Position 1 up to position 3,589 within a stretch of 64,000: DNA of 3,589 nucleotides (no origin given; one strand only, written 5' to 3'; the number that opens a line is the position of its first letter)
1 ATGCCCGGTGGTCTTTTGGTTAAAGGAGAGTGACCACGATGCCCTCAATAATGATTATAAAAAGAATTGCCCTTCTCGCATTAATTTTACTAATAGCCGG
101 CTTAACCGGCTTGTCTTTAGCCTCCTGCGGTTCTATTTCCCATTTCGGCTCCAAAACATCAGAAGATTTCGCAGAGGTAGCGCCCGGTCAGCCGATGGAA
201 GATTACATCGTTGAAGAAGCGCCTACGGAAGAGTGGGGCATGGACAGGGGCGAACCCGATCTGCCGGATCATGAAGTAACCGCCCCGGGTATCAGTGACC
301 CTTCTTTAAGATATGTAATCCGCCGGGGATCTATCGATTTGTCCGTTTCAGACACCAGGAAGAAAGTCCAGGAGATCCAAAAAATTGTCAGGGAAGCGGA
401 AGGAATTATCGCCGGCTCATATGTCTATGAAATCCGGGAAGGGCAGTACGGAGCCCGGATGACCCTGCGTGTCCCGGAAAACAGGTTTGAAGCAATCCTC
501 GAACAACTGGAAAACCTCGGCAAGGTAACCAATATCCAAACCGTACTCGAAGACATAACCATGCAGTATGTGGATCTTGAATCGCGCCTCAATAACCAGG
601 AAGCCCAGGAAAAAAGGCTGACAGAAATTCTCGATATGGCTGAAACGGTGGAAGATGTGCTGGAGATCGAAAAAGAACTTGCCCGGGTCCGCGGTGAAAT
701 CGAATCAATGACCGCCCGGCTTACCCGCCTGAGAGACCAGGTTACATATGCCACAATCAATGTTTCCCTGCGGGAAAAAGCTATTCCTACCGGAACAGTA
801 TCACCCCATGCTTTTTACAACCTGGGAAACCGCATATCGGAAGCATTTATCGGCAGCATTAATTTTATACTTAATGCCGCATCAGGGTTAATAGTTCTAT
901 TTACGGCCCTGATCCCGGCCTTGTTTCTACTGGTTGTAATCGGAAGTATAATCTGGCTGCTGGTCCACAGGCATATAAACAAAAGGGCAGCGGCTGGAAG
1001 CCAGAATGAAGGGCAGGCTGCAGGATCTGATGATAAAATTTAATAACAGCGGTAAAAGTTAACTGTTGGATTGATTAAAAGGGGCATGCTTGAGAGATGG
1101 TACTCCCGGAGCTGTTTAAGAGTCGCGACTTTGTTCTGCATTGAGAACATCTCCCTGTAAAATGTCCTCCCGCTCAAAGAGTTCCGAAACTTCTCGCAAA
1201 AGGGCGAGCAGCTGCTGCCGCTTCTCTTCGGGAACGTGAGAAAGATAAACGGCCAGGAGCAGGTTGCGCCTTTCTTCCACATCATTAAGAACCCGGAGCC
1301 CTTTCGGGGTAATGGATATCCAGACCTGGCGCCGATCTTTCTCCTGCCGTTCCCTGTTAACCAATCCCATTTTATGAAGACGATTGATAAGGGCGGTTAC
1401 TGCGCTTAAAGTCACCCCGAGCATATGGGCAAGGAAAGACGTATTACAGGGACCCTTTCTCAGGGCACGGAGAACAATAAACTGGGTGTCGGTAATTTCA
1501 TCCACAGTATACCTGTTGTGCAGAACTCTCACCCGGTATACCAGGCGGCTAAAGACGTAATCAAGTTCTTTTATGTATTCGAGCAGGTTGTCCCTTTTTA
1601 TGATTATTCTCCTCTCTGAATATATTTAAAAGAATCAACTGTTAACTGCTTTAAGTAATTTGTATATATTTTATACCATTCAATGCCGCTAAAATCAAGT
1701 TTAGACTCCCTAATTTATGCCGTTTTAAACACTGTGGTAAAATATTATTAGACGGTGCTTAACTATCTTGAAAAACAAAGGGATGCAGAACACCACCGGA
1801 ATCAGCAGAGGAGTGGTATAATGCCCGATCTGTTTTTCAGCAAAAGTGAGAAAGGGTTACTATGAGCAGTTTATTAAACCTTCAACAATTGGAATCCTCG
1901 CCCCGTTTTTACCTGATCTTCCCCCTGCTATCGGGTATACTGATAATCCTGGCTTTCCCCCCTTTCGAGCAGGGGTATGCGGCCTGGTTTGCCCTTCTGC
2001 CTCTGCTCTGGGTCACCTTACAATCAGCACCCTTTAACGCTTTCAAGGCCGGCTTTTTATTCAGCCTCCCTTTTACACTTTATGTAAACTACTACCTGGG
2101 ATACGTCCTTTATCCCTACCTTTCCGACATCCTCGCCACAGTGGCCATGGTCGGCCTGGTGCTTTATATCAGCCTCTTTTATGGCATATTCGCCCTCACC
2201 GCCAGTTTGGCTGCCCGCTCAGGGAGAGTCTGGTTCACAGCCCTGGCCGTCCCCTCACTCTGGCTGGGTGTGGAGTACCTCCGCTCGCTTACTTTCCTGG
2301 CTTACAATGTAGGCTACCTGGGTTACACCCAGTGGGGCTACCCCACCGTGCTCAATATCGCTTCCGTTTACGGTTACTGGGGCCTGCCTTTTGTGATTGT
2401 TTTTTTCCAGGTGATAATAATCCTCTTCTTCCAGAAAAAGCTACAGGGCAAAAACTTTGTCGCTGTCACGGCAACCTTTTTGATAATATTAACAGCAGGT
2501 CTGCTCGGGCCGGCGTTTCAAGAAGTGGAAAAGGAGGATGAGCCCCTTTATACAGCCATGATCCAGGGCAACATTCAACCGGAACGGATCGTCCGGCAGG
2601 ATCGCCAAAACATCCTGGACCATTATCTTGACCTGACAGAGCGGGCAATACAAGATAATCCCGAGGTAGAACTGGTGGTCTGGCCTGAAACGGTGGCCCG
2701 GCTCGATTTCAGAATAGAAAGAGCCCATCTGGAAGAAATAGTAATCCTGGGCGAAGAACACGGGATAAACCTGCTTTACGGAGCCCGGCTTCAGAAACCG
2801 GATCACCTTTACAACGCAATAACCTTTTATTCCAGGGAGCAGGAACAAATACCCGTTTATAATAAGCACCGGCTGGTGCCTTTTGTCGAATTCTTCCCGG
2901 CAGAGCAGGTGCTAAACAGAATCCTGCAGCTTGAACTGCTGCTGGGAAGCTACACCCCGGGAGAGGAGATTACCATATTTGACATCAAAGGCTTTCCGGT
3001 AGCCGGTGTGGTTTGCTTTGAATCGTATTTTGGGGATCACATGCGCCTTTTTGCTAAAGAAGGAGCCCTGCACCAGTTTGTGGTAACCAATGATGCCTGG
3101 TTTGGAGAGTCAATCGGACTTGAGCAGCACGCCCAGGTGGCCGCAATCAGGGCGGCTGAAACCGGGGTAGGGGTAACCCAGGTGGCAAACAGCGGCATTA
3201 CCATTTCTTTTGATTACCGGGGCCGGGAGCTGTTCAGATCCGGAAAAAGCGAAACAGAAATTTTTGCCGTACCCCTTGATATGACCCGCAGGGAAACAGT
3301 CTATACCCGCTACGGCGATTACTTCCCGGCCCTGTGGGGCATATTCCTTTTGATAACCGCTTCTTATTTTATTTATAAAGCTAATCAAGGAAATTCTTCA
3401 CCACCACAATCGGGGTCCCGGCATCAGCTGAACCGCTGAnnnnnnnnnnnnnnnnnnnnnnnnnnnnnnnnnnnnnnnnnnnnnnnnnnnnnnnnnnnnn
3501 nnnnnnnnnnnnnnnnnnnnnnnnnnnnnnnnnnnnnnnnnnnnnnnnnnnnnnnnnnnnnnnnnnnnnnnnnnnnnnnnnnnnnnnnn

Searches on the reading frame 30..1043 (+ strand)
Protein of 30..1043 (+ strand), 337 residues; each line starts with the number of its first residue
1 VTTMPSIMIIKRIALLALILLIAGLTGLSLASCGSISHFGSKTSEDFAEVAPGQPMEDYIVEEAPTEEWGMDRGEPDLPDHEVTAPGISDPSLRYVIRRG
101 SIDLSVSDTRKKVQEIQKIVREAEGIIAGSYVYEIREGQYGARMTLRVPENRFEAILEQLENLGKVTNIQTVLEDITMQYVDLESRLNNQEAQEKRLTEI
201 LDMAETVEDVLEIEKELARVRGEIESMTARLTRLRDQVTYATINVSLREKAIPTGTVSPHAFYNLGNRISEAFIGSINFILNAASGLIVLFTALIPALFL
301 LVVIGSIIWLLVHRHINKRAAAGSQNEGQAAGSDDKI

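Call 100: search_protein_families(library=pfam, proteins=[window:30-1043:+], max_evalue=0.0001)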
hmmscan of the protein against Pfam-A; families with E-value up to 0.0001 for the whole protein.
window:30-1043:+ (337 aa): 1 family
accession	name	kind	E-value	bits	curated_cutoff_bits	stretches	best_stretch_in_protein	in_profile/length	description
PF14257.11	DUF4349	-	6.3e-60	202.6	27.7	1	94-309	1-212/213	Domain of unknown function (DUF4349)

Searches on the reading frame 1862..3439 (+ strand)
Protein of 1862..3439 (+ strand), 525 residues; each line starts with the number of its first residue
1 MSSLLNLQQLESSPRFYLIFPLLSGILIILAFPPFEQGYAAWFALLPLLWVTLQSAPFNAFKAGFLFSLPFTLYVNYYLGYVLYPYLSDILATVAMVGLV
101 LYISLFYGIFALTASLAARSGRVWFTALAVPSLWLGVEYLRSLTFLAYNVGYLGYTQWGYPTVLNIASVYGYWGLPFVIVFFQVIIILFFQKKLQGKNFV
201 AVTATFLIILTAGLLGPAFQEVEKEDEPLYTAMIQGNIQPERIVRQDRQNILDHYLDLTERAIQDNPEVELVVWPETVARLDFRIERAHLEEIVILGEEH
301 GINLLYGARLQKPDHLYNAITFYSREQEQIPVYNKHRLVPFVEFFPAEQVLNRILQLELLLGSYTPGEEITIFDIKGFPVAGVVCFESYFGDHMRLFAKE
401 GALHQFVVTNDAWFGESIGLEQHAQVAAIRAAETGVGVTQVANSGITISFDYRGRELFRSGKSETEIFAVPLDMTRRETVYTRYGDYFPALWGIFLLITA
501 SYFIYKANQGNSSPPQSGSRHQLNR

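Call 6: search_protein_families(library=pfam, proteins=[window:1862-3439:+], max_evalue=0.001)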
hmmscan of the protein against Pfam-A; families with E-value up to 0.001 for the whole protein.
window:1862-3439:+ (525 aa): 2 families
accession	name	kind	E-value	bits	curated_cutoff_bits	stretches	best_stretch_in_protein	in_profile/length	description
PF20154.4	LNT_N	-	2.9e-24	86.5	27.1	1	24-184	1-158/159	Apolipoprotein N-acyltransferase N-terminal domain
PF00795.27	CN_hydrolase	-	3.1e-18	66.5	23.2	1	232-474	3-248/256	Carbon-nitrogen hydrolase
